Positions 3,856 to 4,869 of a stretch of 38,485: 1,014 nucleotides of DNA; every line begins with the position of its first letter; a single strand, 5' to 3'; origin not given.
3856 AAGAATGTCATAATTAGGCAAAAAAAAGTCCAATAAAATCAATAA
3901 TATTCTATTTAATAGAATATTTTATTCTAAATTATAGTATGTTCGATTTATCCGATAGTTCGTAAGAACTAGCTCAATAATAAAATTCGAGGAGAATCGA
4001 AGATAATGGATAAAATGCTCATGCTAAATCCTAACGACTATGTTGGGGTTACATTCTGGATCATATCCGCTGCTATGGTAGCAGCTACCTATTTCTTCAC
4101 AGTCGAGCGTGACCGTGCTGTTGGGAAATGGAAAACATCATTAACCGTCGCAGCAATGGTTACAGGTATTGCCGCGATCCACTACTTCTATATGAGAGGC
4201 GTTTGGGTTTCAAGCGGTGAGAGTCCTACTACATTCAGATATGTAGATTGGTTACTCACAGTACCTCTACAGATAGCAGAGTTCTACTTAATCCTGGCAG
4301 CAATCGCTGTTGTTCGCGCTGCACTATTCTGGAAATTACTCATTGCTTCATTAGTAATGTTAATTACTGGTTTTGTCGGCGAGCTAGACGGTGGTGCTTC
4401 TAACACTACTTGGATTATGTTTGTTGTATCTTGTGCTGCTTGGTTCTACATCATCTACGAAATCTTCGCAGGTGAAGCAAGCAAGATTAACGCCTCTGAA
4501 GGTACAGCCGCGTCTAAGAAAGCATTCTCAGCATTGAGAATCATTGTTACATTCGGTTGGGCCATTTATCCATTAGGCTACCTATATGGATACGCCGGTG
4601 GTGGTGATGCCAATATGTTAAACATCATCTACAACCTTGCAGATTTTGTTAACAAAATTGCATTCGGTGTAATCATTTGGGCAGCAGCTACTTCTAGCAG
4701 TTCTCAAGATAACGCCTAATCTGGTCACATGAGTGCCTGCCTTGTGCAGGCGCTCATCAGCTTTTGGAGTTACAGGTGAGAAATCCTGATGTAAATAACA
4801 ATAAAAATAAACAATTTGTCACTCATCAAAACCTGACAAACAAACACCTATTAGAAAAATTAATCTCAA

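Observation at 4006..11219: Self-contained rhodopsin plus retinal-biosynthesis operon: a transferable light-driven proton-pump 'photosystem'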

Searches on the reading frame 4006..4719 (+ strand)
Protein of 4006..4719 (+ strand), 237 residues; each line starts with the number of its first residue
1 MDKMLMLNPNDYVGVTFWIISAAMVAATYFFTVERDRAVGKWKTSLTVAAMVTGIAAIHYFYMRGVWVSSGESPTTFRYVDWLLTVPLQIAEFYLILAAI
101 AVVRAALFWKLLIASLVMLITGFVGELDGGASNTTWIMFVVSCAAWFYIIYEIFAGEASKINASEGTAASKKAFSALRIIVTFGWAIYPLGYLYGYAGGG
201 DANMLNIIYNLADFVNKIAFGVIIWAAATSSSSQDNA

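Call 3: search_protein_families(library=pfam, proteins=[window:4006-4719:+])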
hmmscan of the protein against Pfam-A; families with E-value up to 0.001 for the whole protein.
window:4006-4719:+ (237 aa): 1 family
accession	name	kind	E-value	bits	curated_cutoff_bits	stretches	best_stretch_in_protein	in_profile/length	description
PF01036.24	Bac_rhodopsin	-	7e-45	153.7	24.6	1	14-230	4-223/224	Bacteriorhodopsin-like protein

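Call 4: search_protein_families(library=ncbifam, proteins=[window:4006-4719:+])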
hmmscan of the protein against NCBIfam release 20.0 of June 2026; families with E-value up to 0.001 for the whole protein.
window:4006-4719:+ (237 aa): 0 families

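Call 5: search_solved_structures(query=window:4006-4719:+, show_alignments=3)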
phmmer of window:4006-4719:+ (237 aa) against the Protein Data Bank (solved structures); distinct sequences matched with E-value up to 0.001: 145 (the best 60 are shown).
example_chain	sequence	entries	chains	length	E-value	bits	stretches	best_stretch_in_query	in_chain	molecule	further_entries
4jq6_A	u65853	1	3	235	1.2e-82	280.3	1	7-231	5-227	Proteorhodopsin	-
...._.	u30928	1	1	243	4e-78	265.5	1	7-233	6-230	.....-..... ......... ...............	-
8cnk_A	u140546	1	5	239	5.3e-78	265.1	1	7-233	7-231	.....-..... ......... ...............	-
7b03_A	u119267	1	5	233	6.2e-78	264.8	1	7-233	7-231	Proteorhodopsin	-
8cqc_A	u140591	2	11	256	6.6e-78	264.8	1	7-233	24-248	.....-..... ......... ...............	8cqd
4kly_A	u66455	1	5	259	1.3e-72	247.5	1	8-233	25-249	Blue-light absorbing proteorhodopsin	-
4knf_A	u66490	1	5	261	1.2e-71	244.3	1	8-233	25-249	Blue-light absorbing proteorhodopsin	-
9r23_A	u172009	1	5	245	2.5e-68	233.4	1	7-231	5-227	flotillin-associated rhodopsin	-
9r21_A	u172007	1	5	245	1.3e-66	227.8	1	7-231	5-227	flotillin-associated rhodopsin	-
9r22_A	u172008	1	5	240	3e-66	226.6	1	6-233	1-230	microbial rhodopsin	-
9jov_A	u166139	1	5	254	1.4e-50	175.3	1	5-233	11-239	Proteorhodopsin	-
9jou_A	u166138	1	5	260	1.6e-50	175.2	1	5-233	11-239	Proteorhodopsin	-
4hyj_A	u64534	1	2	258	4.7e-39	137.6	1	16-233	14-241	Rhodopsin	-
5jsi_A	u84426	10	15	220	8e-27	97.6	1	17-231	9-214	Bacteriorhodopsin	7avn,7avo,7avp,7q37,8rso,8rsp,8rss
8rsq_A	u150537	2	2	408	2.5e-26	96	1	17-235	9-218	Bacteriorhodopsin,ADP-ribosylation factor 1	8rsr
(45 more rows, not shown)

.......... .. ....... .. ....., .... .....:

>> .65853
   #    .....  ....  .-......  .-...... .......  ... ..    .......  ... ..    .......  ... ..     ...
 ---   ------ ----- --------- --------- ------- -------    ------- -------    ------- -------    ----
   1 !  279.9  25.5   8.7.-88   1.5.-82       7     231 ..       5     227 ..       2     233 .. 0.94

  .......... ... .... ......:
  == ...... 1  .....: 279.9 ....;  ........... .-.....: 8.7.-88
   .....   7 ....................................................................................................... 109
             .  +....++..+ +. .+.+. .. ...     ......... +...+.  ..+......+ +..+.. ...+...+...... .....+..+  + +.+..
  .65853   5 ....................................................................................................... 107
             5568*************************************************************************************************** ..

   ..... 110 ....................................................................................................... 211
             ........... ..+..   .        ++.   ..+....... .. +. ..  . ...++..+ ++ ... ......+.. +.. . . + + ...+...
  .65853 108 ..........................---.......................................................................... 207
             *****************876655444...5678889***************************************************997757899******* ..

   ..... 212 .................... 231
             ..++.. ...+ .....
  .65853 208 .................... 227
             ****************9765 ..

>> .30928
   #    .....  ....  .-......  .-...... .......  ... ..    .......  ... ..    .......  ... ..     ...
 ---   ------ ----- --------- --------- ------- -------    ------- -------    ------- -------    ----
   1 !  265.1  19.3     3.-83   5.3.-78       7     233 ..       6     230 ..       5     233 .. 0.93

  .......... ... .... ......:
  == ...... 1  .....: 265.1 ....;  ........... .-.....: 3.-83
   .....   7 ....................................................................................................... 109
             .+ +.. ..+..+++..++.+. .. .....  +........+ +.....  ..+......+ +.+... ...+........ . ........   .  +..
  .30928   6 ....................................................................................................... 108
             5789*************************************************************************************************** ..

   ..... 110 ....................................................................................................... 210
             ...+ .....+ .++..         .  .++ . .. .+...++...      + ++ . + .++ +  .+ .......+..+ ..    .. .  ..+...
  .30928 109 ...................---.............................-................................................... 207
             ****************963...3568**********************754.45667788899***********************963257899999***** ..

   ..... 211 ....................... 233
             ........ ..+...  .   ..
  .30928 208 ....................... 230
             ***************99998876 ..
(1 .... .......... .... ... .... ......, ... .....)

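Call 11: find_encoding_contigs(protein=window:4006-4719:+, flank=10000, max_places=10)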
Protein window:4006-4719:+ (237 aa): 23 contigs read that carry it; 10 places shown.
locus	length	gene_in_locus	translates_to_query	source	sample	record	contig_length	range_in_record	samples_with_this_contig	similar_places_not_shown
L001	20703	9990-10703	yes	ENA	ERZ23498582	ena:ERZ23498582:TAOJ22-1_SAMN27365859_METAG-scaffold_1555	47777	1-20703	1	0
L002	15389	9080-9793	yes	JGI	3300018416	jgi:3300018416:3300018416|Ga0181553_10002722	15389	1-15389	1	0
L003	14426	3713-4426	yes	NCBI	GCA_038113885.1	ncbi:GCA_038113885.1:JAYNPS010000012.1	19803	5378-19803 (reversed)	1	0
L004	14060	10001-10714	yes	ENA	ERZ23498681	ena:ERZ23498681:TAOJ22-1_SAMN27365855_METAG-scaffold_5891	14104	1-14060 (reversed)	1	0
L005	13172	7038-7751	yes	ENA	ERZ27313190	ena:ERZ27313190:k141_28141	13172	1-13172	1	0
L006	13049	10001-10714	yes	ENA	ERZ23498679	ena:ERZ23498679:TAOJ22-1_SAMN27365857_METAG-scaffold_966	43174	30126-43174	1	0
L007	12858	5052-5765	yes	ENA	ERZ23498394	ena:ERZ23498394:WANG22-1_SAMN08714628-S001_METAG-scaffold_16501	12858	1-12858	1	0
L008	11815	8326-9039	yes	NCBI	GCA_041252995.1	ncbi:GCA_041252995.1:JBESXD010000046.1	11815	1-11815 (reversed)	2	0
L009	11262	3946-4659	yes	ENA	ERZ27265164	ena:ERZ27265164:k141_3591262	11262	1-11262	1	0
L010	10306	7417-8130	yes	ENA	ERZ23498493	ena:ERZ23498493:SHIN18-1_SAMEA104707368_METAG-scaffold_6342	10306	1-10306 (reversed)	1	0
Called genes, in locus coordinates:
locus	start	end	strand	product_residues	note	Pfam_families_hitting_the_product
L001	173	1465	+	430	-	PF01979:Amidohydro_1, PF07969:Amidohydro_3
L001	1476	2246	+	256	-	PF00497:SBP_bac_3 (faint)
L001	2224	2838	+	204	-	-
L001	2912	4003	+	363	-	PF00155:Aminotran_1_2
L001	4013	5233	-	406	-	PF01053:Cys_Met_Meta_PP, PF06838:Met_gamma_lyase (weak), PF00155:Aminotran_1_2 (weak), PF00266:Aminotran_5 (weak)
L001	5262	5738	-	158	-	PF01047:MarR, PF13404:HTH_AsnC-type, PF13412:HTH_24, PF01037:AsnC_trans_reg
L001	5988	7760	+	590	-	PF00989:PAS, PF08448:PAS_4 (weak), PF13188:PAS_8 (weak), PF13426:PAS_9, PF00512:HisKA, PF02518:HATPase_c, PF14501:HATPase_c_5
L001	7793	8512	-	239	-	PF00027:cNMP_binding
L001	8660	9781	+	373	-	PF04116:FA_hydroxylase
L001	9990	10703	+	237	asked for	PF01036:Bac_rhodopsin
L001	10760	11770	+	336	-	PF00348:polyprenyl_synt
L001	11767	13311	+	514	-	PF00070:Pyr_redox (faint), PF00890:FAD_binding_2 (weak), PF01134:GIDA (faint), PF01266:DAO (faint), PF03486:HI0933_like (faint), PF12831:FAD_oxidored, PF01593:Amino_oxidase, PF13450:NAD_binding_8, +1 more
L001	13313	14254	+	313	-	PF00494:SQS_PSY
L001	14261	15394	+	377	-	PF05834:Lycopene_cycl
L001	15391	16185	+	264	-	PF15461:BCD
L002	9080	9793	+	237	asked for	PF01036:Bac_rhodopsin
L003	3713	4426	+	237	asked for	PF01036:Bac_rhodopsin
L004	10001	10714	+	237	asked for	PF01036:Bac_rhodopsin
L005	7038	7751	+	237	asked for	PF01036:Bac_rhodopsin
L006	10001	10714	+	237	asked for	PF01036:Bac_rhodopsin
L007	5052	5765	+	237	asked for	PF01036:Bac_rhodopsin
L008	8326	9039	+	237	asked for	PF01036:Bac_rhodopsin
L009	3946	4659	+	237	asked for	PF01036:Bac_rhodopsin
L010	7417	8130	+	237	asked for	PF01036:Bac_rhodopsin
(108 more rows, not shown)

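Call 13: find_related_loci(query=window:4006-4719:+, collection=genome_contigs, flank=10000)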
Query window:4006-4719:+ (237 aa) in genome_contigs; peptide patterns used: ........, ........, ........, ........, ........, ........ (x = any residue, [..] = any of these).
446 stretches matched a pattern; 385 encode a relative of the query (tblastn E <= 1e-3); the best 80 are kept; 80 distinct loci.
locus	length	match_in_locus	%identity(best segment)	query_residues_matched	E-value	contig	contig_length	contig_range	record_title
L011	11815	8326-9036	100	1-237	4e-155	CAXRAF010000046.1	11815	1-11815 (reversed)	MAG: Alteromonadales bacterium isolate YZ10B_5.95 genome assembly, contig: k141_679354, whole genome shotgun sequence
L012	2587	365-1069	78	1-237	2e-127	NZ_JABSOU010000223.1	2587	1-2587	MAG: Cognatishimia sp. isolate DT_16 DT-Cognatishimia-1_scaffold_228, whole genome shotgun sequence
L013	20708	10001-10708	78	1-236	2e-121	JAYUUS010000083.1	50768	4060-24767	MAG: Rhodanobacteraceae bacterium isolate GL122_UP_metabinner_5 GL122_UP_metabinner_5_82, whole genome shotgun sequence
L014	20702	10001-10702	76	1-237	7e-118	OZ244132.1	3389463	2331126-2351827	MAG: Henriciella sp. isolate 58ba6962-8c5f-4585-8a8e-ed2cae2ceb00 genome assembly, chromosome: 1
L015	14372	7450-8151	76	1-237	1e-117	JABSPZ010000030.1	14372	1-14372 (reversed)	MAG: Henriciella sp. isolate DT_47 DT-Henriciella-1_scaffold_34, whole genome shotgun sequence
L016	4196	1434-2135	76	1-237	3e-119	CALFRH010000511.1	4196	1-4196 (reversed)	MAG TPA_asm: uncultured Parvularcula sp. isolate SRR3401482_bin.62_CONCOCT_v1.1_MAG genome assembly, contig: ERZ1740067.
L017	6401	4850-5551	76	1-237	4e-117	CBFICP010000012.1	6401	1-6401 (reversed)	MAG: Henriciella sp. isolate Co_bin_457_strict genome assembly, contig: Co_bin_457_strict_c12, whole genome shotgun sequ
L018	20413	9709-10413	75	2-236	6e-117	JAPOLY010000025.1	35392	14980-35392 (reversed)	MAG: bacterium isolate bin129 k141_707629_length_35392_cov_32.3924, whole genome shotgun sequence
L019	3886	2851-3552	76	1-237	9e-119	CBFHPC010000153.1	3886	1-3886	MAG: Henriciella sp. isolate AGTU_59C_bin_37_indstr genome assembly, contig: AGTU_59C_bin_37_indstr_c154, whole genome s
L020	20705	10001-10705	75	2-236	1e-116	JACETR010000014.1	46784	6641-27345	MAG: Planctomycetota bacterium isolate MCMED-G47 Planctomycetes-MCMED-G47-C14, whole genome shotgun sequence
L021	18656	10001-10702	76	1-237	8e-117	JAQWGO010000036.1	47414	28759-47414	MAG: Henriciella sp. isolate cluster1_bin.123 k141_1393645, whole genome shotgun sequence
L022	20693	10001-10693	76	5-237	3e-116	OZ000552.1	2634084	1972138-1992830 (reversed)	MAG: Gammaproteobacteria bacterium isolate ebb2b138-9e40-4bd5-a5f6-e9a39d167ca2 genome assembly, chromosome: 1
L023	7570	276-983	81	1-233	2e-116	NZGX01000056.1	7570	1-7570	MAG: Rhodospirillaceae bacterium isolate MED667 90774, whole genome shotgun sequence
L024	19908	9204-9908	76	1-237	2e-116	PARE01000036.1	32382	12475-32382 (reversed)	MAG: Magnetovibrio sp. isolate SP115 142757, whole genome shotgun sequence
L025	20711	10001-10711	75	1-237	5e-116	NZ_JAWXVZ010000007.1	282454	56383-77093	Pseudovibrio sp. SPO723 contig7, whole genome shotgun sequence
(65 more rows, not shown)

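Call 24: search_dna_similar(query=window:4006-4719:+, collection=plasmids, mode=protein, max_rows=15)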
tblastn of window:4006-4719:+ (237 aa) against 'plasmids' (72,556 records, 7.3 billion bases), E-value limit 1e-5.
Records with a match: 8; places in all: 8; records where one place covers at least 80% of the query: 7.
Best place of each record, by identity: <60% 8.
By first word of the organism name: Polymorphobacter 2; Martelella 2; Hoeflea 1; Pararhizobium 1; Dysgonomonadaceae 1; Shinella 1.
By predicted mobility (MOB-suite, as given by PLSDB): non-mobilizable 7; conjugative 1.
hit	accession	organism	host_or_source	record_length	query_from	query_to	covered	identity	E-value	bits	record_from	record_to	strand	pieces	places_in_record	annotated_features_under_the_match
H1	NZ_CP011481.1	Hoeflea sp. IMCC20628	-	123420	42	237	83%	33.8%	2e-20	97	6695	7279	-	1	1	bacteriorhodopsin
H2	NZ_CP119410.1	Pararhizobium gei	cell culture,Geum aleppicum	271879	39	234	83%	32.8%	2e-18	91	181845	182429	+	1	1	bacteriorhodopsin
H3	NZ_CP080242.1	Polymorphobacter sp. PAMC 29334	Megaspora,lichen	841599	22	236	91%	28.6%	5e-13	75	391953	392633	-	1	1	bacteriorhodopsin-like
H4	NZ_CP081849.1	Polymorphobacter megasporae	Megaspora,lichen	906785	22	236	91%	28.6%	1e-12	74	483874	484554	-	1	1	bacteriorhodopsin-like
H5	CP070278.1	Dysgonomonadaceae bacterium zrk40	single cell,cold seep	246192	42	234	81%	31.4%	7e-17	86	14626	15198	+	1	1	bacteriorhodopsin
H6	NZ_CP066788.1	Martelella lutilitoris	single cell,cold seep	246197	42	234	81%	31.4%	7e-17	86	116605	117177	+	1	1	bacteriorhodopsin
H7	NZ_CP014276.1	Martelella sp. AD-3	petroleum-contaminated soil with high ...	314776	42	234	81%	31.4%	8e-17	86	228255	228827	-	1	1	bacteriorhodopsin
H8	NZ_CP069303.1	Shinella sp. PSBB067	monoisolate,Minnesota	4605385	41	228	79%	27.0%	5e-8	60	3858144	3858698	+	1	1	none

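Call 25: search_dna_similar(query=window:4006-4719:+, collection=phages, mode=protein, max_rows=10)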
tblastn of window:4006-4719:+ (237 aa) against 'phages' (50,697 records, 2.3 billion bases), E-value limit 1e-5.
No match.

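Call 48: list_cluster_members(proteins=[window:4006-4719:+, window:4776-5786:+, window:9407-10201:+])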
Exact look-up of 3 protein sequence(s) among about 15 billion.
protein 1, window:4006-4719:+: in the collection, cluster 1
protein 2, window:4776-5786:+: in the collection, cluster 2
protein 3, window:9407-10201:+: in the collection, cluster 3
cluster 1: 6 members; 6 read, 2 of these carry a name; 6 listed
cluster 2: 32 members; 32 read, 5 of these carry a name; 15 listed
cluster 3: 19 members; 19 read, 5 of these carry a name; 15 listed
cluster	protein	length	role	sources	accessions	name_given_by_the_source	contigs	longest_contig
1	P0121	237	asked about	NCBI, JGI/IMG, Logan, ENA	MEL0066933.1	MAG: bacteriorhodopsin-like [Gammaproteobacteria bacterium] | bacteriorhodopsin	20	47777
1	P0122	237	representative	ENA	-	-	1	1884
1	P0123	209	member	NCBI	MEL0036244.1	MAG: bacteriorhodopsin, partial [Gammaproteobacteria bacterium]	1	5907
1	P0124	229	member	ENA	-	-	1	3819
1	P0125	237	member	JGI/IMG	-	-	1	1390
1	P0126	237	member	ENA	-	-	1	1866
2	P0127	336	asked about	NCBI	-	-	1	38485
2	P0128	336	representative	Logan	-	-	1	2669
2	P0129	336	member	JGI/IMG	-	geranylgeranyl pyrophosphate synthase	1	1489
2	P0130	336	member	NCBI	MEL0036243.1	MAG: polyprenyl synthetase family protein [Gammaproteobacteria bacterium]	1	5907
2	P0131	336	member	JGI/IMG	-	geranylgeranyl pyrophosphate synthase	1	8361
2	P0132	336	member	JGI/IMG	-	geranylgeranyl pyrophosphate synthase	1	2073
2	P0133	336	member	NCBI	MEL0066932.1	MAG: polyprenyl synthetase family protein [Gammaproteobacteria bacterium]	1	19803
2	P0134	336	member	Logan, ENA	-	-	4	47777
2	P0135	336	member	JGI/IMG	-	-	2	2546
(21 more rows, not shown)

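Call 50: find_related_loci(query=window:4006-4719:+, collection=viral_contigs, flank=10000)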
Query window:4006-4719:+ (237 aa) in viral_contigs; peptide patterns used: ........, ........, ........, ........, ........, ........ (x = any residue, [..] = any of these).
13 stretches matched a pattern; 2 encode a relative of the query (tblastn E <= 1e-3); 2 distinct loci.
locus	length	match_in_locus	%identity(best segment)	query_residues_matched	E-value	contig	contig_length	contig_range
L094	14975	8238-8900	46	4-233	8e-62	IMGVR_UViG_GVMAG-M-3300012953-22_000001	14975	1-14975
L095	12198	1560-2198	50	7-228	3e-70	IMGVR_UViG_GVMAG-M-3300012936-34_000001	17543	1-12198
